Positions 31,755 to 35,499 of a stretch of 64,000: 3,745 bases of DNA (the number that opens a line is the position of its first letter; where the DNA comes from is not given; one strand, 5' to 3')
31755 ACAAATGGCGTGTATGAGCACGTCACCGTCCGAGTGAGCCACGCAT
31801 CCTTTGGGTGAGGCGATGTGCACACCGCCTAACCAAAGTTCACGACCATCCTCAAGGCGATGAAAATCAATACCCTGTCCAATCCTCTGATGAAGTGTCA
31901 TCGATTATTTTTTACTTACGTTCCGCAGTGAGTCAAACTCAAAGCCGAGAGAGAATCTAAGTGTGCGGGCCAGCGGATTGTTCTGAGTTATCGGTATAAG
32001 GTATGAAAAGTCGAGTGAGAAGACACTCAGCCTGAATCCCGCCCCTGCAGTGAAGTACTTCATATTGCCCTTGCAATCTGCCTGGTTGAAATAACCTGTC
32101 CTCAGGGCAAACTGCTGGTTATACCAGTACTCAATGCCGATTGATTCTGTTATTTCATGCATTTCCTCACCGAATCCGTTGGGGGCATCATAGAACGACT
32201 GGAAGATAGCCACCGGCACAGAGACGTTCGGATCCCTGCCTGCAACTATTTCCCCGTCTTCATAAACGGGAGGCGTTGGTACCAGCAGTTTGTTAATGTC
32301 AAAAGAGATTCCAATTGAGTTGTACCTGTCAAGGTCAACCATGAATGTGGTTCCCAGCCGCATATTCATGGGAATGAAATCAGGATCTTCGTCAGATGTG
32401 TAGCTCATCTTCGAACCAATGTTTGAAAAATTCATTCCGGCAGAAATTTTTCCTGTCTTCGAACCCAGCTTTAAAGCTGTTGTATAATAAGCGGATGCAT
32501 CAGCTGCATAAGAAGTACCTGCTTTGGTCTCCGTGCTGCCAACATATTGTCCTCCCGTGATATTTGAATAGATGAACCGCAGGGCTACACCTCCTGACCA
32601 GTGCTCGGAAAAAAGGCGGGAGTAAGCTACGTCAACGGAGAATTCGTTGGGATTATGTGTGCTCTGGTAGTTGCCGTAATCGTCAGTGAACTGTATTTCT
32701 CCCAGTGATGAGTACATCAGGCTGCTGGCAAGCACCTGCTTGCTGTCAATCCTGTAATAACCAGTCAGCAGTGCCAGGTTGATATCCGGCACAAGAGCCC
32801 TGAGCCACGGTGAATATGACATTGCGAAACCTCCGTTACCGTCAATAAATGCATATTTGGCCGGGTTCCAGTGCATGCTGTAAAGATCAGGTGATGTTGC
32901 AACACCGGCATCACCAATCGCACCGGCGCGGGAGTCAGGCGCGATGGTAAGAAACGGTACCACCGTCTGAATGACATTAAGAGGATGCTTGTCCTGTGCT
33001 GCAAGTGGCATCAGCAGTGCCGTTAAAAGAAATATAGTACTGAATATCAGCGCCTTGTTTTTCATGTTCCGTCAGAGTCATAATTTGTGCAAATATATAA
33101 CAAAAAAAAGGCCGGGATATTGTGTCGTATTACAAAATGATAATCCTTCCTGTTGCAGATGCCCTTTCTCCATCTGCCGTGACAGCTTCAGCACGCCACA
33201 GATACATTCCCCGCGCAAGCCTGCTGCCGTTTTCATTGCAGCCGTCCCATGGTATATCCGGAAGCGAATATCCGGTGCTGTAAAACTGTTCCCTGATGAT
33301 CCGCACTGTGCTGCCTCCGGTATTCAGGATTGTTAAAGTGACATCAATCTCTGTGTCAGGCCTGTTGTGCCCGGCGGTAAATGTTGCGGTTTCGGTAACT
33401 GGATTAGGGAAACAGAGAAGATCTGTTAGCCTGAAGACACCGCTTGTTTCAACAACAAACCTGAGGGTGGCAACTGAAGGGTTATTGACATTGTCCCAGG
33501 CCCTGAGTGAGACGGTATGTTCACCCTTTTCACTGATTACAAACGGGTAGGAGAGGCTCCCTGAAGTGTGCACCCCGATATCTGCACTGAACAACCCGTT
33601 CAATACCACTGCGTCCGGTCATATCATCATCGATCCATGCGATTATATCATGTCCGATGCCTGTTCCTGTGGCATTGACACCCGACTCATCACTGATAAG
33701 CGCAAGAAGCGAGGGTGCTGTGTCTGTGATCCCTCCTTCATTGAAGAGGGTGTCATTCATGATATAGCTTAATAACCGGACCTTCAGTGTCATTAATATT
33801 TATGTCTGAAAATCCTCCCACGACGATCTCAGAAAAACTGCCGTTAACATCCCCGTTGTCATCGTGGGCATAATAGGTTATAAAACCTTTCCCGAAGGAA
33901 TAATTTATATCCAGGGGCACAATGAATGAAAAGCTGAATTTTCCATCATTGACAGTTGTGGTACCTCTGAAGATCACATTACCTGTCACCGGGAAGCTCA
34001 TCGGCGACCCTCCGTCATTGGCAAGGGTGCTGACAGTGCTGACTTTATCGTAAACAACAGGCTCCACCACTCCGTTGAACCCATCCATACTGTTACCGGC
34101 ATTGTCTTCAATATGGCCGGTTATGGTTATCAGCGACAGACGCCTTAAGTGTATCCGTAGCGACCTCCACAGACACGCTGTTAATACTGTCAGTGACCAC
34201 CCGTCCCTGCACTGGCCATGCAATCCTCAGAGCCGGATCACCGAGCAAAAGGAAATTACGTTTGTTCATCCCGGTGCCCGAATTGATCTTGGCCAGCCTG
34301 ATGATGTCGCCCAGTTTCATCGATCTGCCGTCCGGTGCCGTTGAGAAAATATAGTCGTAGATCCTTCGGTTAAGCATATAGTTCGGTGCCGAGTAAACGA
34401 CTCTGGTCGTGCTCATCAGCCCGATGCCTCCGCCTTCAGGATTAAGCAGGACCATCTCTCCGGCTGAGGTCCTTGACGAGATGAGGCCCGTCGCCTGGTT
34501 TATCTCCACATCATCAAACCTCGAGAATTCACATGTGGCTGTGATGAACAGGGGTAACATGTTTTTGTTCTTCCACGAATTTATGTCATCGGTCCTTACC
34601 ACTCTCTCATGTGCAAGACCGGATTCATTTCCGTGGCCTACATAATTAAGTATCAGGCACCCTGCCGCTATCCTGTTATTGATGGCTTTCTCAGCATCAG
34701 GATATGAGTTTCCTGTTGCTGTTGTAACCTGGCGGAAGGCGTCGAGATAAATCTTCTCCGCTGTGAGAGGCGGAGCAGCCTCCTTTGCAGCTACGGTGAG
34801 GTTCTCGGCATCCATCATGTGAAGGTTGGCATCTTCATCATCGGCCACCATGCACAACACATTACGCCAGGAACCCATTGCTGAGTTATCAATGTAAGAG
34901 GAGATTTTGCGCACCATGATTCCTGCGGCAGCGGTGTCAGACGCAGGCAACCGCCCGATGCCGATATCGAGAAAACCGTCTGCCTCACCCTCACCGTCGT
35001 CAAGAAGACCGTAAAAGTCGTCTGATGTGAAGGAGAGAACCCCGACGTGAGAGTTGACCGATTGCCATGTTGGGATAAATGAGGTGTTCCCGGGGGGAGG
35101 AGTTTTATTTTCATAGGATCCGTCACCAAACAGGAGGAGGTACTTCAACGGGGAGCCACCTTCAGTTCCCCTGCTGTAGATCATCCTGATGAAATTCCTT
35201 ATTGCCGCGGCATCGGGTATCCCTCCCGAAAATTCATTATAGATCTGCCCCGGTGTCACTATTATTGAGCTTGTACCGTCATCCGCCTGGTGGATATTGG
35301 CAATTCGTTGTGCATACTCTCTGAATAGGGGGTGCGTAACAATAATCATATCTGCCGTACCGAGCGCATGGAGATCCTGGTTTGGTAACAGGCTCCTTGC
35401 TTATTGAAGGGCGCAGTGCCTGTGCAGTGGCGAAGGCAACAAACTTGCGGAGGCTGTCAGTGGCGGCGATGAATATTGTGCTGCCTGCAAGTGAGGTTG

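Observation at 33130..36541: T9SS sortase gene porU carries four frame breaks while the rest of the T9SS/gliding cluster and the T9SS cargo genes are intact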

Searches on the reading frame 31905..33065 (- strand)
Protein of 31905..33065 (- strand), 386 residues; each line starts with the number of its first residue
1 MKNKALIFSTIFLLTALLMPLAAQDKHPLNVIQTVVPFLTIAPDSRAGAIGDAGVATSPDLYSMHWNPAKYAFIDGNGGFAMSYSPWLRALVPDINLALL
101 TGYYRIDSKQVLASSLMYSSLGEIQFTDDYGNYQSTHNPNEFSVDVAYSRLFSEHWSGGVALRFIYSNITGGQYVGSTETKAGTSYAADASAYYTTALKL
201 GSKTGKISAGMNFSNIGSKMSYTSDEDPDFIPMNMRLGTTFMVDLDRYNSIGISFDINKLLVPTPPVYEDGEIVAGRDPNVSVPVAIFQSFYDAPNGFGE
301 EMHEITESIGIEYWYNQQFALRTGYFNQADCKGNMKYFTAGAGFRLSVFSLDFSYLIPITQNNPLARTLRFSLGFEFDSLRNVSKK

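Call 14: search_protein_families(library=pfam, proteins=[window:31905-33065:-])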
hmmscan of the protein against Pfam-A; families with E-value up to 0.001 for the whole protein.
window:31905-33065:- (386 aa): 1 family
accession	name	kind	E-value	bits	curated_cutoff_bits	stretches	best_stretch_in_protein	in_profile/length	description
PF19572.5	PorV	-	1.7e-62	211.6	27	1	29-266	6-242/243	Type IX secretion system protein PorV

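Call 15: search_protein_families(library=ncbifam, proteins=[window:31905-33065:-])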
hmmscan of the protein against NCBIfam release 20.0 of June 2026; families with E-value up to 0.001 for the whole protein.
window:31905-33065:- (386 aa): 4 families
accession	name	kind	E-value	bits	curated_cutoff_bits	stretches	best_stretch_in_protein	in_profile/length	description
NF033710.1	T9SS_OM_PorV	equivalog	2e-142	474.8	250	1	13-377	3-367/367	type IX secretion system outer membrane channel protein PorV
NF033709.1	PorV_fam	subfamily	9e-122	406.7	90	1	33-377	1-326/326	PorV/PorQ family protein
NF033711.1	T9SS_PorQ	equivalog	3.5e-20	72.3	220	1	10-241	6-211/335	type IX secretion system protein PorQ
NF052325.1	PorVQ2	equivalog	1.1e-05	24.6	325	0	33-124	24-112/354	putative type IX sorting system protein PorV2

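Call 30: find_encoding_contigs(protein=window:31905-33065:-, flank=6000, max_places=6)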
Protein window:31905-33065:- (386 aa): 5 contigs read that carry it; 5 places shown.
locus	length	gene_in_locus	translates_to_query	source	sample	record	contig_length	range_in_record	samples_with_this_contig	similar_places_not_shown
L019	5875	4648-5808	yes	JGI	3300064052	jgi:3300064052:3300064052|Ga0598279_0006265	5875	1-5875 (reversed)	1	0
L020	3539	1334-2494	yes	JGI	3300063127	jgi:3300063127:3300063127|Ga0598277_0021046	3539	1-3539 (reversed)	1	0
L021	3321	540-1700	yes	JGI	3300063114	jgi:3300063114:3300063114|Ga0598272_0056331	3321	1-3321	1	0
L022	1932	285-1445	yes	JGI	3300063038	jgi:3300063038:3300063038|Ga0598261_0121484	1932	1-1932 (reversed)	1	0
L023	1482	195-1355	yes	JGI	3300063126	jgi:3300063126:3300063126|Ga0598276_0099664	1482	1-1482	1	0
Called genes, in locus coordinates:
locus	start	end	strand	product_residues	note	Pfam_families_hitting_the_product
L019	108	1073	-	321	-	PF11751:PorP_SprF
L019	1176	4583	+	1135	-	PF01364:Peptidase_C25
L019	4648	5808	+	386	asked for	PF19572:PorV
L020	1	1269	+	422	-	?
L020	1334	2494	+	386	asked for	PF19572:PorV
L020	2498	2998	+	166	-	PF02542:YgbB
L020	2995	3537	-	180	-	?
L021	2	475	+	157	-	PF13860:FlgD_ig (faint)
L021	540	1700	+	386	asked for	PF19572:PorV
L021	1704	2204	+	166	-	PF02542:YgbB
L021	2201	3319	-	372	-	?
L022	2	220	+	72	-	?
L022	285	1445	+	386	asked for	PF19572:PorV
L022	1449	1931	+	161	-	?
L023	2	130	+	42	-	?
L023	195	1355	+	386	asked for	PF19572:PorV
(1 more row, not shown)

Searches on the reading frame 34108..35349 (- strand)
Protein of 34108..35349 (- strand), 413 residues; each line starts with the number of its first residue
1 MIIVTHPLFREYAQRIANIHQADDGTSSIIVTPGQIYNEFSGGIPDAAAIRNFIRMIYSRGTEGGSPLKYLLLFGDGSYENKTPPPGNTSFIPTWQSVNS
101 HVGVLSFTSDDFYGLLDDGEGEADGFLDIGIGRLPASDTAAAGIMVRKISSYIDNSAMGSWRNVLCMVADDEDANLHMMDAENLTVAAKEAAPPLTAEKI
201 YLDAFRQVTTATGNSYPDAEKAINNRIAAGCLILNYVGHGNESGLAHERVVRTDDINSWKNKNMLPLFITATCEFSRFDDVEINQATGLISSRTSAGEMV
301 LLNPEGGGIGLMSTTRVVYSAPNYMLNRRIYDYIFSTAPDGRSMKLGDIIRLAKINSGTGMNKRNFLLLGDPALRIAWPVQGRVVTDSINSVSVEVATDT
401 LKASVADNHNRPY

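Call 29: find_encoding_contigs(protein=window:34108-35349:-, flank=1000, max_places=5)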
Protein window:34108-35349:- (413 aa): no gene with exactly this product is on record in the collection.
